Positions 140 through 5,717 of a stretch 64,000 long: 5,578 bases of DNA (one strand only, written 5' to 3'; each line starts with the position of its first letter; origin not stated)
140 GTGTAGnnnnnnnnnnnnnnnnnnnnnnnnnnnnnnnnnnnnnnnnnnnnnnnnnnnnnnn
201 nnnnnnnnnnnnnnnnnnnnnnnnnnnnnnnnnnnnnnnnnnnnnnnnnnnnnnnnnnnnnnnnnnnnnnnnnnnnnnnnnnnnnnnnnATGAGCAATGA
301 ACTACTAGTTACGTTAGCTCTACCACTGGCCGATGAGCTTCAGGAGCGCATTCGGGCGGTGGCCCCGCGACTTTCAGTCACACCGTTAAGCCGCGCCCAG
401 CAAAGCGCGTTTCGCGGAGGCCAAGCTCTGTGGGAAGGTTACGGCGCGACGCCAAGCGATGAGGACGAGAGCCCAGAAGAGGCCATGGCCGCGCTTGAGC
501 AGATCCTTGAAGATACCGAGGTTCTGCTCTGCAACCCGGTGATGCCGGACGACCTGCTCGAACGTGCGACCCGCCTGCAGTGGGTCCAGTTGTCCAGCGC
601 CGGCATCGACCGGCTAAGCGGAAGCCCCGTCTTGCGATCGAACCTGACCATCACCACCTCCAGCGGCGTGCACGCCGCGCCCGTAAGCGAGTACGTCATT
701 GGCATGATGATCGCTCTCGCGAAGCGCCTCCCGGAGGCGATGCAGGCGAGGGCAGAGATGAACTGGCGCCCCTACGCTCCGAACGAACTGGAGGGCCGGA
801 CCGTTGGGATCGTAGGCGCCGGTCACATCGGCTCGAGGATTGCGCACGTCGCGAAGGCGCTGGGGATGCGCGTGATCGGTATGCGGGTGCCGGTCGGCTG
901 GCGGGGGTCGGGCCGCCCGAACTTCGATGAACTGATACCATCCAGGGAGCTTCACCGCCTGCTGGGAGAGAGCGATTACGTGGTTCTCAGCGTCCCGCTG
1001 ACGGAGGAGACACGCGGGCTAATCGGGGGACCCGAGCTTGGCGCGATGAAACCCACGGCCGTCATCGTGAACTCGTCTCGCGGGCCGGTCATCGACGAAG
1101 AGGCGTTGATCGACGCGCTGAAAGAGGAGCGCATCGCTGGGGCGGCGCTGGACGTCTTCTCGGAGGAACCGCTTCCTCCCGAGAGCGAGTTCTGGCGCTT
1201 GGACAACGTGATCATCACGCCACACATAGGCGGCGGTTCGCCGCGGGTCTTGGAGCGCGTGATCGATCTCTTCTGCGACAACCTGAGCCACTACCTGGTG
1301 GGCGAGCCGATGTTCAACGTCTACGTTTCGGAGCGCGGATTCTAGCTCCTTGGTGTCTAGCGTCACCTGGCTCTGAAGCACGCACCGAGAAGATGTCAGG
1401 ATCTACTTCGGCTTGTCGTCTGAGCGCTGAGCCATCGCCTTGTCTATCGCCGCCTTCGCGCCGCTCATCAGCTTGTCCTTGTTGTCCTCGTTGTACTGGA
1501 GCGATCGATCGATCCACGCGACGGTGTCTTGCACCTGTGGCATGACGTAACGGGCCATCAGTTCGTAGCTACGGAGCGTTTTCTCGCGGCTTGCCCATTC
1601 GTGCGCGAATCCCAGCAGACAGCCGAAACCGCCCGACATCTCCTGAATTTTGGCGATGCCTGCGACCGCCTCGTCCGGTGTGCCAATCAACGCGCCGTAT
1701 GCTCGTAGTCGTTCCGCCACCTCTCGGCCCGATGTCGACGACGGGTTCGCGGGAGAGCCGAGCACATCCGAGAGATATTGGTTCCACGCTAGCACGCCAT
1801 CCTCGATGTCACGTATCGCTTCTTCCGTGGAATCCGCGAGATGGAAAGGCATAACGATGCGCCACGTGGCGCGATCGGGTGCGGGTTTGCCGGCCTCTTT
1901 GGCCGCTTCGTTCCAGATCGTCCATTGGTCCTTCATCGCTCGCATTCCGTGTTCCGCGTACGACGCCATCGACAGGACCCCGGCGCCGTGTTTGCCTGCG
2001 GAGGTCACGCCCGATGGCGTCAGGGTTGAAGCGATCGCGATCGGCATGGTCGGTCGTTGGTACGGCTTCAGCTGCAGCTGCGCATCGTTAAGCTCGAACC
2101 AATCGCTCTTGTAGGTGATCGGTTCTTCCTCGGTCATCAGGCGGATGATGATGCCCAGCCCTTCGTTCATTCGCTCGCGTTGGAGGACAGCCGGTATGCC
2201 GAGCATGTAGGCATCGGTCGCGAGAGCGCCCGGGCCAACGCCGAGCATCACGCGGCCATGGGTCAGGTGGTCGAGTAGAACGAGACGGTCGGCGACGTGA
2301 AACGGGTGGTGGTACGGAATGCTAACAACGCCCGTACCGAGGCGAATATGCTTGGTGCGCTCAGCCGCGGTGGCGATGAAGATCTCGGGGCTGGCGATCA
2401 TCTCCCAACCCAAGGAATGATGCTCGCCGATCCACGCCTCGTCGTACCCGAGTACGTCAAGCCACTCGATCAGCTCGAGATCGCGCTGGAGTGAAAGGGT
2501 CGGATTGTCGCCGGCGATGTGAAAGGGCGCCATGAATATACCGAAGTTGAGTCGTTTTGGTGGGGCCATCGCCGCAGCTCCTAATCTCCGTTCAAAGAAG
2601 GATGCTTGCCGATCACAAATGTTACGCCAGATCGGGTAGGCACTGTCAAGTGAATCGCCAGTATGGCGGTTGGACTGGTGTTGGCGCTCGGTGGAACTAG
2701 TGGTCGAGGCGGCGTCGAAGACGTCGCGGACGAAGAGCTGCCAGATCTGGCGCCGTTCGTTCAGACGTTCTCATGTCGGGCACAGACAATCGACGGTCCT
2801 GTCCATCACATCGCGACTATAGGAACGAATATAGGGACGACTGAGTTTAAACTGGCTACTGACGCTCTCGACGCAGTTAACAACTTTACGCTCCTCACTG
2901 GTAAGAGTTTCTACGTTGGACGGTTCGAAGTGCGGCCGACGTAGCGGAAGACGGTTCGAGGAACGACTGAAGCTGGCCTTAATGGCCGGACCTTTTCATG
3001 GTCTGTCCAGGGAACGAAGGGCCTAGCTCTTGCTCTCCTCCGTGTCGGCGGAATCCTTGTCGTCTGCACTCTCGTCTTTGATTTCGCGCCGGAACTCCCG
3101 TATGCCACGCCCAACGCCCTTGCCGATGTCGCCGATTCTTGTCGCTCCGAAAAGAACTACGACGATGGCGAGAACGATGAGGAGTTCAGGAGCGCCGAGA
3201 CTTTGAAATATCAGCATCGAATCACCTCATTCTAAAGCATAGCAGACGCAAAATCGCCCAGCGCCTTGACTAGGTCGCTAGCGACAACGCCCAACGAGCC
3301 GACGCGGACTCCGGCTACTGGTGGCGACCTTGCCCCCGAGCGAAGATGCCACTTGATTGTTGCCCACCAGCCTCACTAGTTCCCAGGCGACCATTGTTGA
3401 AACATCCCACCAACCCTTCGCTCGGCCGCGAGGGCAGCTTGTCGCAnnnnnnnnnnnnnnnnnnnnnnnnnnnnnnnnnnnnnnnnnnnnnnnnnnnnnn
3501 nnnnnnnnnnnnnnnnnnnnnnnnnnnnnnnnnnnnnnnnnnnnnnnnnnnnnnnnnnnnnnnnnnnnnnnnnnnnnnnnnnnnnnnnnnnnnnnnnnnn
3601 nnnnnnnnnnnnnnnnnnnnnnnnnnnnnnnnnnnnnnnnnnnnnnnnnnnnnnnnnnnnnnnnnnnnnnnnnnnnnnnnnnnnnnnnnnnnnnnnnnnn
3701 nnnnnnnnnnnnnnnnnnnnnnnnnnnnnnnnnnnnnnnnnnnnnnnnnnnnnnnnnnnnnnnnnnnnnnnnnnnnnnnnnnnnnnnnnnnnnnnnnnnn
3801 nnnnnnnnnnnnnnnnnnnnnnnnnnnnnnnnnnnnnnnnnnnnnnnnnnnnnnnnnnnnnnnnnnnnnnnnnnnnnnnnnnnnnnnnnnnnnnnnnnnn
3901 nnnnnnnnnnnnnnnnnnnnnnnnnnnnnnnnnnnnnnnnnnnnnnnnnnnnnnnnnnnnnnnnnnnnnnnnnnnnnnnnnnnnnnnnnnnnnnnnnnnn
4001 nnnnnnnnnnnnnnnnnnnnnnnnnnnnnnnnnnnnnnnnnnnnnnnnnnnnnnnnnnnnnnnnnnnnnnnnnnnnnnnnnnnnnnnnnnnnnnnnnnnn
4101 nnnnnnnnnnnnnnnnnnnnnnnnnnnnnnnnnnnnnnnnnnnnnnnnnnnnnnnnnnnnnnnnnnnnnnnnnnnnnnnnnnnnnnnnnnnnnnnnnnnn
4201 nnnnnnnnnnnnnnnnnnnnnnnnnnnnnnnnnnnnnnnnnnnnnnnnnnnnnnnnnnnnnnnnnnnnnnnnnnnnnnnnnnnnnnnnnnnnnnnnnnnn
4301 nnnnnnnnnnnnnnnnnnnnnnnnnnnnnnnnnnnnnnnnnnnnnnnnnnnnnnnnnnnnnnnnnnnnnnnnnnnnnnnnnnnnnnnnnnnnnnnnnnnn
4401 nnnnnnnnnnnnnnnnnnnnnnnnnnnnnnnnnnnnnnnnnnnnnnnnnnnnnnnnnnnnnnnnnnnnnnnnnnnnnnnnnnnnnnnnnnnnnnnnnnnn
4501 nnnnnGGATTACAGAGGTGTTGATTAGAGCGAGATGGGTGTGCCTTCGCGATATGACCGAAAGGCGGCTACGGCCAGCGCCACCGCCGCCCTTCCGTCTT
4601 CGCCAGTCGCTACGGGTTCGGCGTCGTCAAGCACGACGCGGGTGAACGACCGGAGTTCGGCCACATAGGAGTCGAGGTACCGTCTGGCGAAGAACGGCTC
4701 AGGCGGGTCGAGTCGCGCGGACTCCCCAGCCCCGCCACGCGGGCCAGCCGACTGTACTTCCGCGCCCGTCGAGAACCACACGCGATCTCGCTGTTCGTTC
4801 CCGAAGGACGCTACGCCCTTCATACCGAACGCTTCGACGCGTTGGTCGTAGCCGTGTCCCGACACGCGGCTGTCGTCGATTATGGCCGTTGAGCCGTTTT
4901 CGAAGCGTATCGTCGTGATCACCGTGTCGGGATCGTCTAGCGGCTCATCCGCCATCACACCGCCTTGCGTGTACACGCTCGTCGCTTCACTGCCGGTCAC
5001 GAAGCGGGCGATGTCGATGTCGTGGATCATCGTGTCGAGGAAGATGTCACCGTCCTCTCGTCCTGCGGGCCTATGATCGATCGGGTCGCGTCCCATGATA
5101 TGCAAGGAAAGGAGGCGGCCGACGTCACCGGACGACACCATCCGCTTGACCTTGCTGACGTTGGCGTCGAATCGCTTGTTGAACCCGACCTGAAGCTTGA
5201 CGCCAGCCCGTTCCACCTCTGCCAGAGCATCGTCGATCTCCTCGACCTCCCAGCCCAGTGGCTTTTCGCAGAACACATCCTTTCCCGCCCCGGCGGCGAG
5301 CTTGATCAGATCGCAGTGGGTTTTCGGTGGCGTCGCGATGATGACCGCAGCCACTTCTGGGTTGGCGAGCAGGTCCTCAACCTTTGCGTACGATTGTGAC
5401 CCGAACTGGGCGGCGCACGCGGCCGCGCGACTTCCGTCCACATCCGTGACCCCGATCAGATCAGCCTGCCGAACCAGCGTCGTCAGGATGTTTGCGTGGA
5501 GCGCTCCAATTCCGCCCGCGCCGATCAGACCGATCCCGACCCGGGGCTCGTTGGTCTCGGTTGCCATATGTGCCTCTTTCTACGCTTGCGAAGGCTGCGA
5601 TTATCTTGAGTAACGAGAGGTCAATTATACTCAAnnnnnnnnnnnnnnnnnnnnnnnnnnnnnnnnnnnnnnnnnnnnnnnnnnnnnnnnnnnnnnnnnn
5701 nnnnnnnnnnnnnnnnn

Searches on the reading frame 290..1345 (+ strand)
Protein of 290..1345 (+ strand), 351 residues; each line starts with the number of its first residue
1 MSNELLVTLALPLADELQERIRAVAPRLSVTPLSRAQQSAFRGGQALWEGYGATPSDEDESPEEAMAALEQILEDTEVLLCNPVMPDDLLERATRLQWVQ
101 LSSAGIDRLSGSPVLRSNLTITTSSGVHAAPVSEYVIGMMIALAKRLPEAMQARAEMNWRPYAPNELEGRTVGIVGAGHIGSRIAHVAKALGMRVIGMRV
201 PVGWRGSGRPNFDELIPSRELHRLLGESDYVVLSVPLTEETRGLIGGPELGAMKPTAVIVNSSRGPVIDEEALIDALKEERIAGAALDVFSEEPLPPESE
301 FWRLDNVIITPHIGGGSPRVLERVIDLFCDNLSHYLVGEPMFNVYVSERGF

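Call 56: search_protein_families(library=pfam, proteins=[window:290-1345:+], max_evalue=0.00001)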
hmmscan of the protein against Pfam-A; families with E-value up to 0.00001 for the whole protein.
window:290-1345:+ (351 aa): 1 family
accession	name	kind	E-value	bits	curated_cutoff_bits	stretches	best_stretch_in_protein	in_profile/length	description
PF02826.25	2-Hacid_dh_C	-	1.4e-56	191.1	25.1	1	137-314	1-178/178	D-isomer specific 2-hydroxyacid dehydrogenase, NAD binding domain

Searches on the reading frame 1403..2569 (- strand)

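Call 56: search_protein_families(library=pfam, proteins=[window:1403-2569:-], max_evalue=0.00001)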
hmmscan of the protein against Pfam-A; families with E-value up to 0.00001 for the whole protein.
window:1403-2569:- (388 aa): 1 family
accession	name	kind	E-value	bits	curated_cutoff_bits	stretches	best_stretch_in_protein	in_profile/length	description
PF00296.26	Bac_luciferase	-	1.2e-42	146.8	27.9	1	8-311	2-310/314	Luciferase-like monooxygenase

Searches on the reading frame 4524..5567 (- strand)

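Call 56: search_protein_families(library=pfam, proteins=[window:4524-5567:-], max_evalue=0.00001)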
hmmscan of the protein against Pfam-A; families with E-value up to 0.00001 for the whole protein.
window:4524-5567:- (347 aa): 3 families
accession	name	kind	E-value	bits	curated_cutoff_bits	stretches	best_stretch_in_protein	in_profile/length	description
PF01408.29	GFO_IDH_MocA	-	1.3e-28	100.5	24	1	11-129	2-120/120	Oxidoreductase family, NAD-binding Rossmann fold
PF22725.1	GFO_IDH_MocA_C3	-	1.8e-21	76.8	27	1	138-253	2-123/124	GFO/IDH/MocA C-terminal domain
PF02894.22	GFO_IDH_MocA_C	-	4.1e-13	50.1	22.9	1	141-347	1-218/218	Oxidoreductase family, C-terminal alpha/beta domain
